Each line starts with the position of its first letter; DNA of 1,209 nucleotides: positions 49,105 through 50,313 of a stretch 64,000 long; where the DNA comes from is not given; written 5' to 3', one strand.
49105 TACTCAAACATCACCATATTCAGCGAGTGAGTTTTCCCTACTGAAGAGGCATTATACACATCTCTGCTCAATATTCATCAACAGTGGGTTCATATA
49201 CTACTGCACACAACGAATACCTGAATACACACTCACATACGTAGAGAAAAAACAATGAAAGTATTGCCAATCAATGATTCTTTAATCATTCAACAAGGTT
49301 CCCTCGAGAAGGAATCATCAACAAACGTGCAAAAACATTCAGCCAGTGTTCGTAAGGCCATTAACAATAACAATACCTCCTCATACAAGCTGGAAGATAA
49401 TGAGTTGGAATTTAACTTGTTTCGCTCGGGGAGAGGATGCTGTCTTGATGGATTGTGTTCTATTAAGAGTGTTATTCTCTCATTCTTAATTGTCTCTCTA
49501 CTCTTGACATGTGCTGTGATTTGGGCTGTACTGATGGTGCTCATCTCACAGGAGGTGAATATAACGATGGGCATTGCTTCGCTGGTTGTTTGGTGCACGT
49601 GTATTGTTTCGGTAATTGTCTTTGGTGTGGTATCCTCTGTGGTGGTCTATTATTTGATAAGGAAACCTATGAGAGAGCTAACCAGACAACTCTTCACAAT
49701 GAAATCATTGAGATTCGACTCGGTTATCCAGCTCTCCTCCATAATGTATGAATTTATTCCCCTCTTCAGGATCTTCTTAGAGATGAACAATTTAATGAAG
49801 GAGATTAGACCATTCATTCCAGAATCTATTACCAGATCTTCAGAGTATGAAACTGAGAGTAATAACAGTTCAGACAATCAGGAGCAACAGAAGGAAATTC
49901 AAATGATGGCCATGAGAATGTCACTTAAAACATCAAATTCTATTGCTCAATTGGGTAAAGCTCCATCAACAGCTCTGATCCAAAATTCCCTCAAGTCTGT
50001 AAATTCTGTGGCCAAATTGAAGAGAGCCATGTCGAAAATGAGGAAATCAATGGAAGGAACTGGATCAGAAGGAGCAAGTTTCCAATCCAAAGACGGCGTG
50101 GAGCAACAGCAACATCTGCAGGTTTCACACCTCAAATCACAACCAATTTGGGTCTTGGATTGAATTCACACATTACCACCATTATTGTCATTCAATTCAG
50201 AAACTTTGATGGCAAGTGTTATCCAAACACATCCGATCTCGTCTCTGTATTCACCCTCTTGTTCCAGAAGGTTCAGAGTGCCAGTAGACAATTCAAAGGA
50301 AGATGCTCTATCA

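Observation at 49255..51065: Membrane-anchored degenerate nucleotidyl-cyclase-homology domain protein with a reading-frame break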

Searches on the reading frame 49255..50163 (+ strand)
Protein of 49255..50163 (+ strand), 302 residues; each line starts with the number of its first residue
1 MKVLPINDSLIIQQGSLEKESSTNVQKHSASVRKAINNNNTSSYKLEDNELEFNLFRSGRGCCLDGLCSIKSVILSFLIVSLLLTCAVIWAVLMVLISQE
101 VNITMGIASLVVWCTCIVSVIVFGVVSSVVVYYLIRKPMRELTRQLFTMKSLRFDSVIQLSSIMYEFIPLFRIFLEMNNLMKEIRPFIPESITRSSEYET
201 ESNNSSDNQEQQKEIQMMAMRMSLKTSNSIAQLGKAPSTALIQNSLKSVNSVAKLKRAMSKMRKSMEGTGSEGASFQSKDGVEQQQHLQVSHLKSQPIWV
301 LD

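Call 4: search_protein_families(library=pfam, proteins=[window:49255-50163:+], max_evalue=1)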
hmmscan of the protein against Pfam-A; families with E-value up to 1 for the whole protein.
window:49255-50163:+ (302 aa): 1 family
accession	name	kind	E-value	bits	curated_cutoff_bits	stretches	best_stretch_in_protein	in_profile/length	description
PF20990.2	DUF2207_C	-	0.27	11.4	33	1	23-145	98-195/247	Predicted membrane protein (DUF2207) C-terminal domain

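Call 25: find_homologous_proteins(query=window:49255-50160:+, max_evalue=0.01)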
Query window:49255-50160:+ (302 aa): 3 proteins with E <= 0.01 among 1565 candidates.
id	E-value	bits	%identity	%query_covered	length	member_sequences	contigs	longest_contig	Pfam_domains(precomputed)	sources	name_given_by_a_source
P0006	6.6e-187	637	100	100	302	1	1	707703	-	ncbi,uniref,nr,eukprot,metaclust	ncbi:predicted protein [Naegleria gruberi]|uniref:Predicted protein n=1 Tax=Naegleria gruberi TaxID=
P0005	8.1e-35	139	35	66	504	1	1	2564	-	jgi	-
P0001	7.0e-14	70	75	16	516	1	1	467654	-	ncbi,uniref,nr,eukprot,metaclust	ncbi:predicted protein [Naegleria gruberi]|uniref:Predicted protein n=1 Tax=Naegleria gruberi TaxID=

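Call 76: list_cluster_members(proteins=[P0006, P0002, P0001, P0004, P0007, P0003])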
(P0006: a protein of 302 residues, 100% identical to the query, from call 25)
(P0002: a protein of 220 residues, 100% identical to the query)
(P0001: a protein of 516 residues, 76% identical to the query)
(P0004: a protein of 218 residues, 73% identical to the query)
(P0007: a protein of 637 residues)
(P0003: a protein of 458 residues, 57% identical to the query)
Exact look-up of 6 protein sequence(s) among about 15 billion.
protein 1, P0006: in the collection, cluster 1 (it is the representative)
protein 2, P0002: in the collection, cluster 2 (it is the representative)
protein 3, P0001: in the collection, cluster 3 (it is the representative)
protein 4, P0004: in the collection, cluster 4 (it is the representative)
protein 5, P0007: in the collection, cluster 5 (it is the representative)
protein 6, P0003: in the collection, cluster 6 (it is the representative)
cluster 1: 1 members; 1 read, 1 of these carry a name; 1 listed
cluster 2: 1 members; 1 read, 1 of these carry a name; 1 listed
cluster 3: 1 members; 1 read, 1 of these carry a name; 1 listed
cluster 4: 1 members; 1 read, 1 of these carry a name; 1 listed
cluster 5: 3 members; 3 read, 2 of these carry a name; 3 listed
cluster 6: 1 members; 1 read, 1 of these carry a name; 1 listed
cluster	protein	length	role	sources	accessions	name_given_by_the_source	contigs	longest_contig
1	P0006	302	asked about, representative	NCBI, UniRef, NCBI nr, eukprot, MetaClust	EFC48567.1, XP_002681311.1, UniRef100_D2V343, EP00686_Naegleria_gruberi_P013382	predicted protein [Naegleria gruberi] | Predicted protein n=1 Tax=Naegleria gruberi TaxID=5762 RepID=D2V343_NAEGR | uncharacterized protein NAEGRDRAFT_63221 [Naegleria gruberi]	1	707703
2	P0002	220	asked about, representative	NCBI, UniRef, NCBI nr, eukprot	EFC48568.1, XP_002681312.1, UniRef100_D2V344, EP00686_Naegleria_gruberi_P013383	predicted protein [Naegleria gruberi] | Predicted protein n=1 Tax=Naegleria gruberi TaxID=5762 RepID=D2V344_NAEGR | uncharacterized protein NAEGRDRAFT_63222 [Naegleria gruberi]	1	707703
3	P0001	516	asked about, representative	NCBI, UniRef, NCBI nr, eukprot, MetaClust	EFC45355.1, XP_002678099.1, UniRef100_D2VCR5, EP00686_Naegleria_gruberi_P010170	predicted protein [Naegleria gruberi] | Predicted protein n=1 Tax=Naegleria gruberi TaxID=5762 RepID=D2VCR5_NAEGR | uncharacterized protein NAEGRDRAFT_66666 [Naegleria gruberi]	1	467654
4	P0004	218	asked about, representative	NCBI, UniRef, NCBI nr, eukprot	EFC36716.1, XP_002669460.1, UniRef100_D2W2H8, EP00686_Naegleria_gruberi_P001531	predicted protein [Naegleria gruberi] | Predicted protein n=1 Tax=Naegleria gruberi TaxID=5762 RepID=D2W2H8_NAEGR | uncharacterized protein NAEGRDRAFT_75593 [Naegleria gruberi]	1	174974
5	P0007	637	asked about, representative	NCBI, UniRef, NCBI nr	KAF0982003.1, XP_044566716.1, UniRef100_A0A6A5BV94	hypothetical protein FDP41_011864 [Naegleria fowleri] | Guanylate cyclase domain-containing protein n=1 Tax=Naegleria fowleri TaxID=5763 ... | uncharacterized protein FDP41_011864 [Naegleria fowleri]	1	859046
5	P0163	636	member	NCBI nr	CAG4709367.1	unnamed protein product [Naegleria fowleri]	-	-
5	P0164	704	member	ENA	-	-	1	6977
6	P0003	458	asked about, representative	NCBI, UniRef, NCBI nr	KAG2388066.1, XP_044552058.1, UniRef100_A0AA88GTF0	hypothetical protein C9374_000916 [Naegleria lovaniensis] | Guanylate cyclase domain-containing protein n=1 Tax=Naegleria lovaniensis TaxID=51637 ... | uncharacterized protein C9374_000916 [Naegleria lovaniensis]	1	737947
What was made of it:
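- The current annotation has two models, XP_002681311.1 and XP_002681312.1 (call 76).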

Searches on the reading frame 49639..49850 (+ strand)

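Call 65: search_protein_families(library=pfam, proteins=[window:49639-49850:+], max_evalue=1)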
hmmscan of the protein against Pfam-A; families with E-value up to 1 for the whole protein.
window:49639-49850:+ (70 aa): 0 families
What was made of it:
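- On TPR-like helical repeat: The window sequence alone gives none (call 65).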

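Call 69: search_solved_structures(query=A5, max_evalue=10, show_alignments=2)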
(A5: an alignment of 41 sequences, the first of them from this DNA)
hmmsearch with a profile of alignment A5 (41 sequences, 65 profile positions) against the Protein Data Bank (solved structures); distinct sequences matched with E-value up to 10: 21.
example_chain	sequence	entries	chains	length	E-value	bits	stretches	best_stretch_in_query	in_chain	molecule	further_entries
5t58_B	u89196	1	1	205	0.081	16.6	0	9-50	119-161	KLLA0E05809p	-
3zrv_A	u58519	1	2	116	0.1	16.3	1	4-55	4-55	HAMP, OSMOLARITY SENSOR PROTEIN ENVZ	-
2lfs_A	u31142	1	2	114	0.1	16.2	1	4-55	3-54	HAMP domain-containing protein, Osmolarity sensor protein EnzV chimera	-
6lja_A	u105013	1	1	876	0.1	16.2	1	4-44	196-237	Heparinase II/III-like protein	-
6ljl_A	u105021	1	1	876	0.1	16.2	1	4-44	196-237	Heparinase II/III-like protein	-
5j2l_B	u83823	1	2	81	0.12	16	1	14-56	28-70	protein design 2L4HC2_11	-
3zrx_A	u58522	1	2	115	0.12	16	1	4-55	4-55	AF1503 PROTEIN, OSMOLARITY SENSOR PROTEIN ENVZ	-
1cfr_A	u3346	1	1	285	0.15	15.7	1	27-60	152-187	RESTRICTION ENDONUCLEASE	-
2l7i_A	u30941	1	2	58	0.25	15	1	4-54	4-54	Uncharacterized protein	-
3zrw_A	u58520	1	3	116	0.41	14.3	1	4-55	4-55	AF1503 PROTEIN, OSMOLARITY SENSOR PROTEIN ENVZ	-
2y0t_A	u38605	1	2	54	0.43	14.2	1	6-54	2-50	AF1503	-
3zrw_B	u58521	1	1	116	0.57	13.9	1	4-55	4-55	AF1503 PROTEIN, OSMOLARITY SENSOR PROTEIN ENVZ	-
5mrc_7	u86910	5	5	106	0.57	13.9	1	33-62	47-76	mL49 | Large ribosomal subunit protein mL49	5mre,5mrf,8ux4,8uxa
2y20_A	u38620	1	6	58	0.65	13.7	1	4-54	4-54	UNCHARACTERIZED PROTEIN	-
1ji6_A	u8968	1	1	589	0.7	13.6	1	18-57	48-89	PESTICIDIAL CRYSTAL PROTEIN CRY3BB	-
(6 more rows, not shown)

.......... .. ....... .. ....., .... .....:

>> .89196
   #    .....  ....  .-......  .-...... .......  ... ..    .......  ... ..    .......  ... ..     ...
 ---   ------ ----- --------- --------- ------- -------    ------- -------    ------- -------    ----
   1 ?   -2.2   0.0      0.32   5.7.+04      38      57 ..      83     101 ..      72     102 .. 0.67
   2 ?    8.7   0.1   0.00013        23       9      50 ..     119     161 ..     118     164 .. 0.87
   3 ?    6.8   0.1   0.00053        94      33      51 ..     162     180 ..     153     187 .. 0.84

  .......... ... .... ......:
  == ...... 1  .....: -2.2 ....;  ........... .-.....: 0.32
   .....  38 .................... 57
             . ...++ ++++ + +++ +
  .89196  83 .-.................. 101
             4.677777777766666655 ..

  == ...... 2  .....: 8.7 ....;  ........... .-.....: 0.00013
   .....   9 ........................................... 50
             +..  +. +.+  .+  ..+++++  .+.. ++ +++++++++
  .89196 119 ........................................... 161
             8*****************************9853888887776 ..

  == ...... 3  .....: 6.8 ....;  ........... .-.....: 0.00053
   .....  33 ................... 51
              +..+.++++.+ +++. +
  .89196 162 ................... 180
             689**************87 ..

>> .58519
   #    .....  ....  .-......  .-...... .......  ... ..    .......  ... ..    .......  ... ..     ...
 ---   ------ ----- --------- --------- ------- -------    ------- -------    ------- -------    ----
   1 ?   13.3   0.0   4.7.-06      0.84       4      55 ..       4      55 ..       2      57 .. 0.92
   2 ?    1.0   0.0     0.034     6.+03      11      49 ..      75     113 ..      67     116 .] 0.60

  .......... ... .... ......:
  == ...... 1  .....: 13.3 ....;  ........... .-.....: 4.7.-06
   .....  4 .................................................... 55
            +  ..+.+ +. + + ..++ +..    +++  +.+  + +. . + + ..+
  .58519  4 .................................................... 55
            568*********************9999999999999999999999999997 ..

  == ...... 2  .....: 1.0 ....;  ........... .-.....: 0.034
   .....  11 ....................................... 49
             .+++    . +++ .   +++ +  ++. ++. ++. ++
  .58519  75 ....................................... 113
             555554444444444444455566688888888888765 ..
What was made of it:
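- The HAMP assignment rests on sub-significant matches (E about 0.1; call 69).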
